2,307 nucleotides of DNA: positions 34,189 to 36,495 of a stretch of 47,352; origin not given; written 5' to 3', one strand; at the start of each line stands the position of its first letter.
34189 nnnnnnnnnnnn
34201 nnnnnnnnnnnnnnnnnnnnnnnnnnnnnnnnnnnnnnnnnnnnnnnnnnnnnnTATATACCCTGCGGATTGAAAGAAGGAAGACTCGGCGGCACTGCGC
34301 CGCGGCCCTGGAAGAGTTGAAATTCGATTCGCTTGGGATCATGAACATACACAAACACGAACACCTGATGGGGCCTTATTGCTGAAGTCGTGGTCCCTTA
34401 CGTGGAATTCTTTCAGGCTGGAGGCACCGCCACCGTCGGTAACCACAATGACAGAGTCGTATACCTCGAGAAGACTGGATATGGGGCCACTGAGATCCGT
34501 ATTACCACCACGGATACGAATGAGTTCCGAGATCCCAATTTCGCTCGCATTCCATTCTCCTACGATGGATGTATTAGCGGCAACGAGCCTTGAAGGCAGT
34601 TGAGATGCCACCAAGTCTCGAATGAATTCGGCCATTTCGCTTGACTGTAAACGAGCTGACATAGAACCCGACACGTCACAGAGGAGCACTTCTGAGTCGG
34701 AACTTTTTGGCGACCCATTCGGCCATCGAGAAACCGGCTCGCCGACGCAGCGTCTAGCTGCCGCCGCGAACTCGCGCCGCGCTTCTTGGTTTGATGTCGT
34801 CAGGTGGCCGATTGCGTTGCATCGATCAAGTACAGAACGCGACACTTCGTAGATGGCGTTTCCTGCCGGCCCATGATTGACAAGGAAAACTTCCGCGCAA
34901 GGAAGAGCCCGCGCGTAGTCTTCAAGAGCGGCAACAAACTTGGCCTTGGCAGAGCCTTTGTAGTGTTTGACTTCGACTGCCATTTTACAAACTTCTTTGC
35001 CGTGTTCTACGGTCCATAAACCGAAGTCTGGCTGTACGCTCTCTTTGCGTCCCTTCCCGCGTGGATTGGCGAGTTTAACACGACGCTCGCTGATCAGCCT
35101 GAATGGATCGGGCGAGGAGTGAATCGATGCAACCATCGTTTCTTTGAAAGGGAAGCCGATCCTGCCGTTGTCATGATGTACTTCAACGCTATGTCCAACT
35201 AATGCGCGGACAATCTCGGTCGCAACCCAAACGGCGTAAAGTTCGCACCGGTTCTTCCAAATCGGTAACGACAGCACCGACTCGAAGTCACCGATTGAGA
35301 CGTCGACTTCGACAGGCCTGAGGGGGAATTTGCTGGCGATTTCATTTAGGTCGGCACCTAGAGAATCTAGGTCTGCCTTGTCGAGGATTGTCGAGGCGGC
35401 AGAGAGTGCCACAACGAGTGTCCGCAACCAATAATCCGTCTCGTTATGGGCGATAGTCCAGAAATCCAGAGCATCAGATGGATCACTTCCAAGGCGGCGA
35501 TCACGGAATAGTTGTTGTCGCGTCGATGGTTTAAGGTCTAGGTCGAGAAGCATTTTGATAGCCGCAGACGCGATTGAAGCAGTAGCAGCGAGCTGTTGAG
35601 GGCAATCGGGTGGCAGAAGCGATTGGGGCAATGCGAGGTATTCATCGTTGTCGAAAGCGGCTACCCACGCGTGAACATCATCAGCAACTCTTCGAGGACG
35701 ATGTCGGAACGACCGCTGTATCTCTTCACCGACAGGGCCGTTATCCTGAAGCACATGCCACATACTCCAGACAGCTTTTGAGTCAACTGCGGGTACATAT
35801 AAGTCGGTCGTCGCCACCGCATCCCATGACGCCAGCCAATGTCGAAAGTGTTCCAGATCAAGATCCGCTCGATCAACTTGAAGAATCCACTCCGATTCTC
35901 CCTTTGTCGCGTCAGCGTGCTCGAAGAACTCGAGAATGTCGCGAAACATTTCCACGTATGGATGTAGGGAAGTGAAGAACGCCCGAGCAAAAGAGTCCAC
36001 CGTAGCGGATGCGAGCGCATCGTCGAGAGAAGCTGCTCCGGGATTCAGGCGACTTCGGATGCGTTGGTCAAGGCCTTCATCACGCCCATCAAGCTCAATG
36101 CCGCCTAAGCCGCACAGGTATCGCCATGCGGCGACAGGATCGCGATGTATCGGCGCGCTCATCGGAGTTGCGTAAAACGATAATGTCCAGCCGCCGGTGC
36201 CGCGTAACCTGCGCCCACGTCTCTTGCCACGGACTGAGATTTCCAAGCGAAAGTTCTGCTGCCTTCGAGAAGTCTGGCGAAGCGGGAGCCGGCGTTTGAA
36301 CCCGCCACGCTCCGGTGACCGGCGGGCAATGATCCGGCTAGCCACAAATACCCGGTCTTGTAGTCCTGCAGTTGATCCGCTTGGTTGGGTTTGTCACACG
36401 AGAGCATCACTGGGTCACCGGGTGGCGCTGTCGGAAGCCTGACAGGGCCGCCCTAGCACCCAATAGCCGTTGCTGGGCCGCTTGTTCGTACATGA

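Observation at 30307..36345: Candidate novel defence operon: nuclease-vWA protein, small TM protein, HD + GHKL ATPase giant protein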

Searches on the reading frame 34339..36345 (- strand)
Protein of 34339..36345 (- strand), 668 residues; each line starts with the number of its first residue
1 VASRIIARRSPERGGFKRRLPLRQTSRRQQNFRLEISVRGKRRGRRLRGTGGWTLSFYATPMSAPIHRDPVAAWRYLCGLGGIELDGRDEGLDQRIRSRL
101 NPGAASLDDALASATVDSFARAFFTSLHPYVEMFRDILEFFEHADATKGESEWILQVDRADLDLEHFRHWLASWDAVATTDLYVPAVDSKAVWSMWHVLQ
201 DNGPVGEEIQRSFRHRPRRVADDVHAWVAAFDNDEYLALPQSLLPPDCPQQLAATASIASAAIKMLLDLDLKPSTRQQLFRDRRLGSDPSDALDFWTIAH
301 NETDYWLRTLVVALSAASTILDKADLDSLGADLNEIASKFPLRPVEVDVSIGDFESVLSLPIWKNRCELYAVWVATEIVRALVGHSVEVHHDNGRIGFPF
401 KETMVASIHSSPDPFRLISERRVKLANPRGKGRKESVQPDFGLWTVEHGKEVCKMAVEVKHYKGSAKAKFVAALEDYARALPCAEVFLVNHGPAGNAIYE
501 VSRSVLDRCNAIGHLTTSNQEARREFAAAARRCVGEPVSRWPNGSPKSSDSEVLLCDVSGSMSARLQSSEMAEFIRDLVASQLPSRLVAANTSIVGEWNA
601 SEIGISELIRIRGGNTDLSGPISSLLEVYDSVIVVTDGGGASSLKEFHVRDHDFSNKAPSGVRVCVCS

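Call 3: search_protein_families(library=pfam, proteins=[window:34339-36345:-], max_evalue=1)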
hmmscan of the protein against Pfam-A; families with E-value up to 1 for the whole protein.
window:34339-36345:- (668 aa): 0 families
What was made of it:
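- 34342..34701 (-): vWA domain with a MIDAS motif (aa ~488-607): D496-x-S498-x-S500, T555, D576. No Pfam VWA hit (call 3).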

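Call 4: search_protein_families(library=padloc, proteins=[window:34339-36345:-], max_evalue=1)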
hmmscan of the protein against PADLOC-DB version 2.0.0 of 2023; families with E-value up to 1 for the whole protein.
window:34339-36345:- (668 aa): 0 families

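Call 13: find_homologous_proteins(query=window:34339-36345:-)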
Query window:34339-36345:- (668 aa): 91 proteins with E <= 0.001 among 8000 candidates.
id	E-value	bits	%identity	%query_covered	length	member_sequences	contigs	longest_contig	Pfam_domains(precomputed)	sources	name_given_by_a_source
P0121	0.0e+0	1383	100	91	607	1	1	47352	PF27477.1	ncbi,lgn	-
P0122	0.0e+0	1011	71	91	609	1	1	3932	PF27477.1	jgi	-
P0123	1.2e-290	984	70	91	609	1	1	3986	PF27477.1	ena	-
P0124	1.2e-249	848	60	91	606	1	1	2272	PF27477.1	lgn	-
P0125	1.5e-245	835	59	91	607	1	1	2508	PF27477.1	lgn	-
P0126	3.1e-236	804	58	91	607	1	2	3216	PF27477.1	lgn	-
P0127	1.9e-235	802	57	91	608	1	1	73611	PF27477.1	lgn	-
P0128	1.0e-233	796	57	91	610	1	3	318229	PF27477.1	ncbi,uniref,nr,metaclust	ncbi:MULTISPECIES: hypothetical protein [unclassified Halomonas]|uniref:hypothetical protein n=1 Tax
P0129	3.7e-232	791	56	91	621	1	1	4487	PF27477.1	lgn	-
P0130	5.0e-229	780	56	91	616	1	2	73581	PF27477.1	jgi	jgi:hypothetical protein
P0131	1.5e-228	779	56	91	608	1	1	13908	PF27477.1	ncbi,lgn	-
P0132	1.6e-228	779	56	91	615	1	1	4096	PF27477.1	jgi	jgi:hypothetical protein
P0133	2.0e-225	768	56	91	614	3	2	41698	PF27477.1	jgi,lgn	-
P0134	1.1e-219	750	58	86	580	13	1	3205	PF27477.1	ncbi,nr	ncbi:MAG TPA: hypothetical protein PK671_18250, partial [Candidatus Obscuribacter sp.]|nr:hypothetic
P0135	6.8e-216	737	54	91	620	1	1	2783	PF27477.1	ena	-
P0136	9.2e-216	736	53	91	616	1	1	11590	PF27477.1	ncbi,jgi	jgi:hypothetical protein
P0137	2.1e-215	735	54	91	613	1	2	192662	PF27477.1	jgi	jgi:hypothetical protein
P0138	5.3e-215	734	54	91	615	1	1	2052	PF27477.1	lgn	-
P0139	7.2e-215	734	53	91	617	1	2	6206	PF27477.1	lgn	-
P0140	1.1e-213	730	52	91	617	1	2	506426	PF27477.1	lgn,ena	-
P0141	4.8e-211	721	52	91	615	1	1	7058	PF27477.1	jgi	jgi:hypothetical protein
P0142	2.1e-209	715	54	91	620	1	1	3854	PF27477.1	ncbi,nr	ncbi:MAG: VWA domain-containing protein [Phycisphaerae bacterium]|nr:VWA domain-containing protein [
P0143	2.6e-207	709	53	91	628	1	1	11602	PF27477.1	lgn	-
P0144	7.9e-207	707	52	91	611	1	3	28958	PF27477.1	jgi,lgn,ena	-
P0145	3.5e-206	705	51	91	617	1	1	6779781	PF27477.1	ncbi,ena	-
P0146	4.3e-204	698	53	91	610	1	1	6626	PF27477.1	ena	-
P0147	1.5e-201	690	53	91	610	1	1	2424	PF27477.1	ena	-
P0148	7.0e-201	687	51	91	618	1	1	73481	PF27477.1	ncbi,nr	ncbi:MAG: hypothetical protein IT332_07930 [Ardenticatenales bacterium]|nr:hypothetical protein [Ard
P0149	7.0e-201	687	52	91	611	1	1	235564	PF27477.1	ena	-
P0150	4.6e-200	685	51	91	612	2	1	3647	PF27477.1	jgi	jgi:hypothetical protein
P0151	1.4e-198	680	51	91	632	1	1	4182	PF27477.1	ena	-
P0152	4.6e-198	678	50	91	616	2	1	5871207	PF27477.1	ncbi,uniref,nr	ncbi:hypothetical protein Spa11_00290 [Botrimarina mediterranea]|uniref:Uncharacterized protein n=2 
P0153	3.9e-195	668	49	91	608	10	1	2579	PF27477.1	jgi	jgi:hypothetical protein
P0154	1.9e-193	663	50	90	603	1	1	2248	PF27477.1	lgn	-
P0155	2.8e-191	656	49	91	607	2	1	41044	PF27477.1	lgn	-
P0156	4.7e-190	652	57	74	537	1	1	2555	PF27477.1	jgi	jgi:hypothetical protein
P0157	9.9e-188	644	49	91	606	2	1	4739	PF27477.1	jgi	jgi:hypothetical protein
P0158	1.1e-187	644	48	91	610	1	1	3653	PF27477.1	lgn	-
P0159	3.4e-185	636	49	91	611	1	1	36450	PF27477.1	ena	-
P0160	2.2e-180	620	47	90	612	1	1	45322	PF27477.1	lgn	-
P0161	5.6e-179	615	48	91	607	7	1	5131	PF27477.1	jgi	jgi:hypothetical protein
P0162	3.0e-176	606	47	91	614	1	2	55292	PF27477.1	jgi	jgi:hypothetical protein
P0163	2.1e-173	597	45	91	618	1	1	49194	PF27477.1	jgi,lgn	jgi:hypothetical protein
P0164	3.5e-173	596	46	90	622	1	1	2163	PF27477.1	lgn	-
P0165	1.3e-172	594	48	86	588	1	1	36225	PF27477.1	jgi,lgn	-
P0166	2.9e-171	589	45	91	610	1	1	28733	PF27477.1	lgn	-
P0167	3.8e-171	589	45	91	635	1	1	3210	PF27477.1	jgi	jgi:hypothetical protein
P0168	2.3e-169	583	47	91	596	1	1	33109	PF27477.1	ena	-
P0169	5.6e-169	582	46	90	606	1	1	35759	PF27477.1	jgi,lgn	jgi:hypothetical protein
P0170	5.9e-168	579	47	90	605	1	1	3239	PF27477.1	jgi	jgi:hypothetical protein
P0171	5.2e-165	569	52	73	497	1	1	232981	PF27477.1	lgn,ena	-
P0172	2.3e-164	567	45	90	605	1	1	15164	PF27477.1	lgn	-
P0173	2.9e-162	560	44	90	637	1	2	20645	PF27477.1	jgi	jgi:hypothetical protein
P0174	3.5e-159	550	43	91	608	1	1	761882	PF27477.1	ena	-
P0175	1.4e-158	548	45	83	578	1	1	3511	PF27477.1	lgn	-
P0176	1.3e-154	534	44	91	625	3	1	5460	PF27477.1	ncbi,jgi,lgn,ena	jgi:hypothetical protein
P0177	6.5e-153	529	43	91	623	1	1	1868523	PF27477.1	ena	-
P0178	5.9e-148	512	43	91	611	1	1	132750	PF27477.1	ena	-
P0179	9.5e-148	512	43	87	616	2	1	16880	PF27477.1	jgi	jgi:hypothetical protein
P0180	7.6e-147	509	42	87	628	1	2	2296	PF27477.1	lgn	-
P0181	1.5e-146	508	43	87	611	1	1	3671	PF27477.1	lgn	-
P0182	5.4e-146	506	52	65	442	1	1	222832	PF27477.1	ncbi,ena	-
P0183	7.8e-143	496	42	90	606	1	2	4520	PF27477.1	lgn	-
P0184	4.6e-138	480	53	62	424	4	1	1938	PF27477.1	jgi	jgi:hypothetical protein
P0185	4.9e-125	437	42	85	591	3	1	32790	PF27477.1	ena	-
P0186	1.2e-124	435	39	87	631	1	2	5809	PF27477.1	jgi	jgi:hypothetical protein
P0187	1.8e-120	422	38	90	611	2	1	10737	PF27477.1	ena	-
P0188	8.8e-119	416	38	90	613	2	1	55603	PF27477.1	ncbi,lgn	-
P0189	9.2e-116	406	39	88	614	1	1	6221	PF27477.1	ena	-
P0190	5.3e-113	397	38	90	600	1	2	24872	PF27477.1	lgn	-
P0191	1.7e-112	395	40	88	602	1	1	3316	PF27477.1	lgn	-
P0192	2.3e-112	395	37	87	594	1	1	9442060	PF27477.1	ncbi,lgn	ncbi:hypothetical protein AB7M63_006542 [Bradyrhizobium japonicum]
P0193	2.7e-108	381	37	91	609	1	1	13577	PF27477.1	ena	-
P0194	9.7e-106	373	39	86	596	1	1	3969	PF27477.1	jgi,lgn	jgi:hypothetical protein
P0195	2.0e-103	365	37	88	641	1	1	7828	PF27477.1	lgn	-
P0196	2.1e-100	355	35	91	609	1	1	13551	PF27477.1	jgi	jgi:hypothetical protein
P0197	1.3e-99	353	38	87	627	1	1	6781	PF27477.1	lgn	-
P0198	5.7e-99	351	36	87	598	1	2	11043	PF27477.1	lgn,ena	-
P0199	5.8e-97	344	37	90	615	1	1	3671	PF27477.1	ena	-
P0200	1.3e-95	340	36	90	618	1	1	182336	PF27477.1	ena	-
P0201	6.5e-92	327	42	65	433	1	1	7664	PF27477.1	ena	-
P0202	3.6e-90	322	33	87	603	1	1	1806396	PF27477.1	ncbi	ncbi:hypothetical protein ACVMB3_005092 [Sinorhizobium meliloti]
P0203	8.2e-90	320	38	71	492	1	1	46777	PF27477.1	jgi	jgi:hypothetical protein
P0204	1.8e-83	299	33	82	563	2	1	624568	PF27477.1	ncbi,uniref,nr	ncbi:hypothetical protein [Phyllobacterium sophorae]|uniref:hypothetical protein n=1 Tax=Phyllobacte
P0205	7.9e-76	274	33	86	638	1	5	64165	PF27477.1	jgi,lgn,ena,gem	-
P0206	6.7e-75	271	38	66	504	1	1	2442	PF27477.1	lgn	-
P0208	1.7e-25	108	26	65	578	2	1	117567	PF27477.1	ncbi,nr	ncbi:hypothetical protein CIK76_03645 [Glutamicibacter sp. BW80]|nr:hypothetical protein CIK76_03645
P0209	3.8e-25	107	44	22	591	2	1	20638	PF27477.1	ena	-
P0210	3.4e-24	104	35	30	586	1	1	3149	PF27477.1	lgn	-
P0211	1.0e-22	99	41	21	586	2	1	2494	PF27477.1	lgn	-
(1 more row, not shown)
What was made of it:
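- On Y4bO family (PF27477): Precomputed PF27477 hit on P0121 and on all 90 relatives (call 13).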

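Call 14: find_encoding_contigs(protein=P0152, flank=8000, max_places=2)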
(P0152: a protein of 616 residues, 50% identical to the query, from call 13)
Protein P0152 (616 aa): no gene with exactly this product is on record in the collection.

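Call 15: find_encoding_contigs(protein=P0128, flank=8000, max_places=2)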
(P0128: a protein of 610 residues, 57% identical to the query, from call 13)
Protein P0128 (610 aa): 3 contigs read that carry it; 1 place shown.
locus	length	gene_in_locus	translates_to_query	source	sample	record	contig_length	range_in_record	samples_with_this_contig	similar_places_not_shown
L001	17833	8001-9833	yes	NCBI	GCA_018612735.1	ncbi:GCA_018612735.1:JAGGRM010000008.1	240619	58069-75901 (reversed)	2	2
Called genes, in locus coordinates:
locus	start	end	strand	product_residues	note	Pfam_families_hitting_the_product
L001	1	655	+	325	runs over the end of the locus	PF16868:NMT1_3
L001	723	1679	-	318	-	PF01699:Na_Ca_ex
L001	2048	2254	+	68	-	PF00313:CSD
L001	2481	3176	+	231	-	-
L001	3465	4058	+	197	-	-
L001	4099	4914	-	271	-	PF00196:GerE (weak)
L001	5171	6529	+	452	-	PF13520:AA_permease_2, PF00324:AA_permease, PF13906:AA_permease_C (weak)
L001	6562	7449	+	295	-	PF00795:CN_hydrolase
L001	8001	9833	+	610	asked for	PF27477:Y4bO_3rd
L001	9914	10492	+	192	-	-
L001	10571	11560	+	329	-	-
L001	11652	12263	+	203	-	-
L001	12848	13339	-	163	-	PF01668:SmpB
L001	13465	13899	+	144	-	PF10604:Polyketide_cyc2, PF03364:Polyketide_cyc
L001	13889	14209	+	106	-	PF03658:Ub-RnfH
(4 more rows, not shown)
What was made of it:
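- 34339..36162 (-): Y4bO-family gene, 607 aa. The ORF can be extended to a GTG at 36345 to give 668 aa, but homologues start at M62. It behaves as a stand-alone module. Precomputed Pfam PF27477 Y4bO_3rd (calls 13, 15).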

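Call 16: find_encoding_contigs(protein=P0192, flank=8000, max_places=2)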
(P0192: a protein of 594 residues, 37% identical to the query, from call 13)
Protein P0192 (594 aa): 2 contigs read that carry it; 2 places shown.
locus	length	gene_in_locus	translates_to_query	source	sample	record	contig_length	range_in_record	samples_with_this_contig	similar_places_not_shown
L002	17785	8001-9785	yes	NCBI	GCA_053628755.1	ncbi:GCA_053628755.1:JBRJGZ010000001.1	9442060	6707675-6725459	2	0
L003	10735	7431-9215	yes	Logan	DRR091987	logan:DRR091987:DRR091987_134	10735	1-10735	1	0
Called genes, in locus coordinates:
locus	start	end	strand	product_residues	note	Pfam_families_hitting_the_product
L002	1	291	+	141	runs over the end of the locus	PF14690:Zn_ribbon_ISL3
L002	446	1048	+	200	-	PF01610:DDE_Tnp_ISL3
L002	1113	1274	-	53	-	PF03050:DDE_Tnp_IS66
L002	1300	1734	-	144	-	PF13007:LZ_Tnp_IS66, PF13005:zf-IS66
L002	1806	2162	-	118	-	PF05717:TnpB_IS66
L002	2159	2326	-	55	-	-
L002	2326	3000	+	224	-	-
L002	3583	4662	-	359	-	PF10117:McrBC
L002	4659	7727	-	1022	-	PF12102:MrcB_N, PF07728:AAA_5, PF28529:McrB_lid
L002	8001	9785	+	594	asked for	PF27477:Y4bO_3rd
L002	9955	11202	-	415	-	PF13356:Arm-DNA-bind_3, PF22022:Phage_int_M, PF00589:Phage_integrase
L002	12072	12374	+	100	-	-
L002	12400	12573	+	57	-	PF13410:GST_C_2 (weak)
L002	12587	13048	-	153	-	-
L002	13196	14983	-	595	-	PF07167:PhaC_N, PF00561:Abhydrolase_1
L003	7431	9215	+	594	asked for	PF27477:Y4bO_3rd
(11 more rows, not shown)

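Call 20: search_protein_families(library=ncbifam, proteins=[P0121], max_evalue=0.1)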
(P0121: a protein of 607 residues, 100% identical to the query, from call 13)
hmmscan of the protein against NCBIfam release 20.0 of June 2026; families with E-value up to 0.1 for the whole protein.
P0121 (607 aa): 0 families

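Call 21: find_related_loci(query=A2, collection=genome_contigs, flank=10000)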
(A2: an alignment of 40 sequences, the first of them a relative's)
Query A2 (607 aa) in genome_contigs; peptide patterns used: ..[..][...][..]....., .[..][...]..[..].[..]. (x = any residue, [..] = any of these).
56 stretches matched a pattern; 28 encode a relative of the query (tblastn E <= 1e-3); 27 distinct loci.
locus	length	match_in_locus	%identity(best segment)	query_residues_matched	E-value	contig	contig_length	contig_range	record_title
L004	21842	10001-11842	55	1-606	0e+0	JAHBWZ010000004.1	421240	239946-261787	MAG: Phycisphaeraceae bacterium isolate ACE_PLA6 PLA6_4, whole genome shotgun sequence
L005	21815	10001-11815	57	1-607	0e+0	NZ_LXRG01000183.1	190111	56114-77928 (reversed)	Halomonas sp. ALS9 contig4_1, whole genome shotgun sequence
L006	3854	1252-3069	54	1-607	0e+0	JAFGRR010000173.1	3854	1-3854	MAG: Phycisphaerae bacterium isolate Zod_Metabat.846 k87_2817893, whole genome shotgun sequence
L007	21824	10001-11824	44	1-606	2e-176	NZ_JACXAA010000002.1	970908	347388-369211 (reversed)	Spirosoma validum strain BT704 NODE_2_length_970908_cov_16.951967, whole genome shotgun sequence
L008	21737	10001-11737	39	1-583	3e-113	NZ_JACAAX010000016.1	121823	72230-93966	MAG: Rhodoplanes sp. isolate Cfx2-03 MAG3_16, whole genome shotgun sequence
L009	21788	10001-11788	37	5-607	3e-112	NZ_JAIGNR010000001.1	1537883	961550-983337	Qipengyuania sphaerica strain GH29 NODE_1_length_1537883_cov_216.233849, whole genome shotgun sequence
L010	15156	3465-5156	38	8-585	6e-106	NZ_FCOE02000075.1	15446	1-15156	Caballeronia pedi isolate LMG 29323, whole genome shotgun sequence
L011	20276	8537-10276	35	1-584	2e-105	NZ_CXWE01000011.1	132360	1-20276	Roseibium album strain CECT 5095, whole genome shotgun sequence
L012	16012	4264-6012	36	1-587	1e-105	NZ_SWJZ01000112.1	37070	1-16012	Rhodobacter capsulatus strain SP108 NODE_124_length_36984_cov_40.402958, whole genome shotgun sequence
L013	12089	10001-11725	37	5-584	2e-101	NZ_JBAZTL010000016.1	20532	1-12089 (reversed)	MAG: Sphingomonas sp. isolate SO_2017_GW1_201 NODE_10101_length_20532_cov_79.649743_OW334_2017, whole genome shotgun seq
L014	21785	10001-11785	36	5-603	7e-101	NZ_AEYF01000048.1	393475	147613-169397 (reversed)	Rhizobium sp. CCGE 510 plasmid pRspCCGE510C Contig48, whole genome shotgun sequence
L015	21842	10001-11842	51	1-606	0e+0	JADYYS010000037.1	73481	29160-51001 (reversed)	MAG: Ardenticatenales bacterium isolate SJ541 c_000000764157, whole genome shotgun sequence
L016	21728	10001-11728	36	6-587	2e-97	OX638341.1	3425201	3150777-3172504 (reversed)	MAG: uncultured Pseudohongiella sp. isolate f4cd492a-81f8-4cad-90a3-23656aec3d05 genome assembly, chromosome: 1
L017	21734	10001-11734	36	1-583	4e-93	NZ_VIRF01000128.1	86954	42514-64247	Novosphingobium sp. BW1 NODE_15_length_86954_cov_44.6518_ID_29, whole genome shotgun sequence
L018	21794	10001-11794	33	2-604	3e-91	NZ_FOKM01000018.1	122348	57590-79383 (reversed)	Rhizobium sp. NFR07, whole genome shotgun sequence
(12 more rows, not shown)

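Call 25: find_encoding_contigs(protein=P0122, flank=5000, max_places=2)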
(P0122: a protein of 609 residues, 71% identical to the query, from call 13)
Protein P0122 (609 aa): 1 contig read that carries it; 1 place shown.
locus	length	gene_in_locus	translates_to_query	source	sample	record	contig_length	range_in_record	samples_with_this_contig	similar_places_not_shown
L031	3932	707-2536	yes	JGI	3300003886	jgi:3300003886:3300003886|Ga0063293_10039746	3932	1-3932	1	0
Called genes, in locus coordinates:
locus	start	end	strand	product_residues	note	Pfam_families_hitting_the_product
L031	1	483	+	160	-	?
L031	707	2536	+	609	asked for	PF27477:Y4bO_3rd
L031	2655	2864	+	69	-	-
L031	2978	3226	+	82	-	-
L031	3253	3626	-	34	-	-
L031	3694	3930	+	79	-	?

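Call 39: search_solved_structures(query=A2, max_evalue=1)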
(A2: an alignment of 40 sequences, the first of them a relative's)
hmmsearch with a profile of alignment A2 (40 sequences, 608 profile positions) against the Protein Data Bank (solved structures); distinct sequences matched with E-value up to 1: 0.
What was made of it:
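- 35308..36162 (-): N-terminal all-helical region of the Y4bO-like protein (aa 1-285). No recognisable family. No Pfam or PDB sequence match (calls 3, 39).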

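Call 50: predict_structure(alignment_id=A2)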
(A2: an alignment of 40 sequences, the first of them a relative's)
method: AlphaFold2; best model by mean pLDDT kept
length: 607 residues; sequences in the alignment: 40
mean_pLDDT: 87.8   pTM: 0.76
mean pLDDT of the five models: 87.8, 87.7, 86.4, 84.5, 84.4
residues with pLDDT >= 90: 333; 70-90: 241; 50-70: 16; < 50: 17
segments of 3 or more residues with pLDDT < 50: 86-90, 480-487
pLDDT, mean of each block of 10 residues (from residue 1): 70 91 82 90 92 92 90 91 58 76 86 83 90 96 95 87 96 96 95 96 92 91 75 91 93 97 98 94 85 85 90 95 86 77 89 90 90 90 90 93 67 94 94 81 92 87 95 77 49 93 86 85 91 90 84 89 92 94 91 88 94
secondary structure, 60 per line:
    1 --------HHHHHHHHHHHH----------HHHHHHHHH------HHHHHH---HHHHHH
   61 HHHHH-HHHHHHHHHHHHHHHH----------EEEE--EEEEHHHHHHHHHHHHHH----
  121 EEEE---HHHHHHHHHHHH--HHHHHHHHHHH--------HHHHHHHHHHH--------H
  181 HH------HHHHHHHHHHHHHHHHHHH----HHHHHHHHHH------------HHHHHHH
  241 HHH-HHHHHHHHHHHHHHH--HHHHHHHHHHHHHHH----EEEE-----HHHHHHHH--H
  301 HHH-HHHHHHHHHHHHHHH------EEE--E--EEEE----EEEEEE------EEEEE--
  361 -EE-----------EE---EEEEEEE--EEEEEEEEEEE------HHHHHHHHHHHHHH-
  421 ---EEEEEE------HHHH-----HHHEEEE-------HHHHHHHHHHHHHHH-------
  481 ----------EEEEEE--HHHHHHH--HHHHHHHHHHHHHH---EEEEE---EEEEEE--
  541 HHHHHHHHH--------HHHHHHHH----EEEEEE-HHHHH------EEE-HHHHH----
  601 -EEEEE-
elements in order: H9-20 H31-39 H46-51 H55-65 H67-82 E93-96 E99-102 H103-116 E121-124 H128-139 H142-152 H161-171 H189-207 H212-221 H234-243 H245-259 H262-276 E281-284 H290-297 H300-303 H305-319 E326-328 E334-337 E342-347 E354-358 E380-386 E389-399 H406-419 E424-429 H436-439 E448-451 H459-473 E491-496 H499-505 H508-521 E525-529 E533-538 H541-549 H558-565 E570-575 H577-581 E588-590 H592-596 E602-606
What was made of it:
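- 35308..36162 (-): AF2 model secondary structure (call 50).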

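Call 55: fold_search(model_id=the predicted structure, library=pdb)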
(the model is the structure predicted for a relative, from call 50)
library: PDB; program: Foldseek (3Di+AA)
matches with E <= 10: 298; with E <= 0.001: 0
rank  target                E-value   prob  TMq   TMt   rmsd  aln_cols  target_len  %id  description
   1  4cei_A                1.2e-02  0.12  0.10  0.07  29.3       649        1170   10  Crystal structure of ADPNP-bound AddAB with a forked DNA substrate (released 2014-03-12)
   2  8bao_B                3.6e-02  0.87  0.14  0.21   7.5       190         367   12  Dysgonamonadaceae bacterium CRISPR ancillary nuclease 2 (released 2022-11-30)
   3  8z4i_A                3.8e-02  0.60  0.13  0.20  14.1       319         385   10  crystal structure of Cdn1 in complex with cA3 (released 2026-02-04)
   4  6m9g_B                5.7e-02  0.41  0.15  0.29  19.5       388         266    9  BbvCI B2 dimer with Ta6Br14 clusters (released 2018-11-14)
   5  8bao_A                6.9e-02  0.63  0.14  0.21   9.0       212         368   11  Dysgonamonadaceae bacterium CRISPR ancillary nuclease 2 (released 2022-11-30)
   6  6mag_A                8.0e-02  0.93  0.13  0.26   9.9       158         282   13  native BbvCI B2 dimer in space group C222 (released 2018-11-14)
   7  5vju                  8.0e-02  0.16  0.07  0.18  22.8       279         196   12  De Novo Photosynthetic Reaction Center Protein Variant Equipped with His-Tyr H-bond, Heme B, and Cd(II) ions (released 2018-04-25)
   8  6eg7_A                8.4e-02  0.93  0.13  0.26   9.7       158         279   12  BbvCI B2 dimer with I3C clusters (released 2018-11-14)
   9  6eg7_B                8.4e-02  0.90  0.14  0.28  11.2       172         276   13  BbvCI B2 dimer with I3C clusters (released 2018-11-14)
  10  1xmx                  1.0e-01  0.47  0.14  0.19  11.8       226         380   13  Crystal structure of protein VC1899 from Vibrio cholerae (released 2004-11-16)
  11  6m9g_A                1.0e-01  0.33  0.14  0.27  18.9       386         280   10  BbvCI B2 dimer with Ta6Br14 clusters (released 2018-11-14)
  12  7ec1_A                1.5e-01  0.11  0.08  0.10  21.7       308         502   12  Crystal structure of SdgB (ligand-free form) (released 2021-03-24)
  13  6maf_A                1.6e-01  0.63  0.12  0.24  10.5       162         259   15  native BbvCI A2B2 tetramer at low resolution (released 2018-11-14)
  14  9ezd_A                1.6e-01  0.21  0.12  0.11  18.5       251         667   12  BsmI (Bottom Nicking mutant) crystallized with Mg2+ and cognate dsDNA (Post-reactive complex) (released 2025-04-02)
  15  7vfo_B                1.9e-01  0.08  0.07  0.09  20.5       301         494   12  Crystal structure of SdgB (Phosphate-binding form) (released 2021-11-24)
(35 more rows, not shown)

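Call 61: search_protein_families(library=phrogs, proteins=[P0121], max_evalue=0.001)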
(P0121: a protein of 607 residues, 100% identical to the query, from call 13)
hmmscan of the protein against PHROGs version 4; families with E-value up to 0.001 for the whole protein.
P0121 (607 aa): 0 families

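Call 69: find_related_loci(query=A2, collection=viral_contigs, flank=6000)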
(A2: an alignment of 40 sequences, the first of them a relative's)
Query A2 (607 aa) in viral_contigs; peptide patterns used: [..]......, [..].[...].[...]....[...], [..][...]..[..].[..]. (x = any residue, [..] = any of these).
210 stretches matched a pattern, but none encodes a relative of the query by tblastn (E <= 1e-3).
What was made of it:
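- Tried and rejected: The viral-contig scan found no Y4bO relatives (call 69).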
